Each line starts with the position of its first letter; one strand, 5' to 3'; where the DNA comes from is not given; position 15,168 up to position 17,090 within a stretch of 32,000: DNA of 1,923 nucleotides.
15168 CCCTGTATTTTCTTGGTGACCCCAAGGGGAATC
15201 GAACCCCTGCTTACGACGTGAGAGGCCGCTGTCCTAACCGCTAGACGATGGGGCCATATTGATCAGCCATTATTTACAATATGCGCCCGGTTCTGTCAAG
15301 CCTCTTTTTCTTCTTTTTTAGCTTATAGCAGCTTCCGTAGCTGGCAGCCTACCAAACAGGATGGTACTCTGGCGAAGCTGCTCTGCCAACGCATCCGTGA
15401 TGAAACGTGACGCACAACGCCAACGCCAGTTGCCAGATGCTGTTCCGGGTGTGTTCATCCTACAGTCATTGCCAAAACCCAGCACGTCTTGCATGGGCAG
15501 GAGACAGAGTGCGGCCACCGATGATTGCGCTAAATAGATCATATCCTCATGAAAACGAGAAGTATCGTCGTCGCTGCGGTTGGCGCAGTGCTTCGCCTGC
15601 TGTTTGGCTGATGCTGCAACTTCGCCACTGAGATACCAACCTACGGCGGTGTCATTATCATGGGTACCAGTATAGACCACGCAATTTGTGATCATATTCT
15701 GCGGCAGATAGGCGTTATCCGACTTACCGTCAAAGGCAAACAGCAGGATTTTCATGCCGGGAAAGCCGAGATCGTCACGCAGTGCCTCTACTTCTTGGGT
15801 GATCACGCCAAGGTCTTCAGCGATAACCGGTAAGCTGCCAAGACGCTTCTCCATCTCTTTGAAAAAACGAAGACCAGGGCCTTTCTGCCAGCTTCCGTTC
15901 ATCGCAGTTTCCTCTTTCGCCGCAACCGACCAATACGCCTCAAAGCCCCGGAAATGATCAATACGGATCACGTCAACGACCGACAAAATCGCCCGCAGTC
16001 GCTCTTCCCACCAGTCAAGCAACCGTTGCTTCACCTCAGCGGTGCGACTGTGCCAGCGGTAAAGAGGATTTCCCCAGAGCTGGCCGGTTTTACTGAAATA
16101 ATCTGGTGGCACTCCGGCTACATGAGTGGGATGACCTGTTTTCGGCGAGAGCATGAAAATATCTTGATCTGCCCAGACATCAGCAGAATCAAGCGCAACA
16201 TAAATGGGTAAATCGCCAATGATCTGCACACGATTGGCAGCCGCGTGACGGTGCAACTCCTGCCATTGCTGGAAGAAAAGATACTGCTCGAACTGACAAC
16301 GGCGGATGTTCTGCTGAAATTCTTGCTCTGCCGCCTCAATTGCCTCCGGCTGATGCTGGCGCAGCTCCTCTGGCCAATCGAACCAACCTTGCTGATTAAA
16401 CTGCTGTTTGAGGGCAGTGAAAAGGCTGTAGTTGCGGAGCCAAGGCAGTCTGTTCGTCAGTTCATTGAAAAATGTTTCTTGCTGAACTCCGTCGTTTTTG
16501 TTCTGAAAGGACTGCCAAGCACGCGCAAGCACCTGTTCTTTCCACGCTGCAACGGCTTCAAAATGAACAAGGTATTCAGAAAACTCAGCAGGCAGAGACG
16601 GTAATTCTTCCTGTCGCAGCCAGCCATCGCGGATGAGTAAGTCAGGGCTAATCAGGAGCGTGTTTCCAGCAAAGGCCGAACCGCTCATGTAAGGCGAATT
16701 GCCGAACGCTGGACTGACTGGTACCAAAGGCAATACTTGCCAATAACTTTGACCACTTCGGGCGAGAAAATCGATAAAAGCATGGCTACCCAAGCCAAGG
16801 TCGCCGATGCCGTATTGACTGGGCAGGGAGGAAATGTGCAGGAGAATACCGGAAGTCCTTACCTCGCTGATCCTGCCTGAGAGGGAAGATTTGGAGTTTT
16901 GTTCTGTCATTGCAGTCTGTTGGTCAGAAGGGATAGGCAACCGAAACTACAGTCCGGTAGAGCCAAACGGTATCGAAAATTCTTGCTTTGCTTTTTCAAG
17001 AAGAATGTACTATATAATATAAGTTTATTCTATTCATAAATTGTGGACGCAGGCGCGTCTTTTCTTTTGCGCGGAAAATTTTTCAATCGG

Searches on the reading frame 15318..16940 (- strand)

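Call 8: search_protein_families(library=pfam, proteins=[window:15318-16940:-], max_evalue=0.01)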
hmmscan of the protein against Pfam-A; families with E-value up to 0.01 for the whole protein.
window:15318-16940:- (540 aa): 1 family
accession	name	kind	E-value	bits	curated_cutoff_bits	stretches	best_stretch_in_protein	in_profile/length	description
PF02446.23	Glyco_hydro_77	-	3.9e-163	544.1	25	1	34-510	1-460/465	4-alpha-glucanotransferase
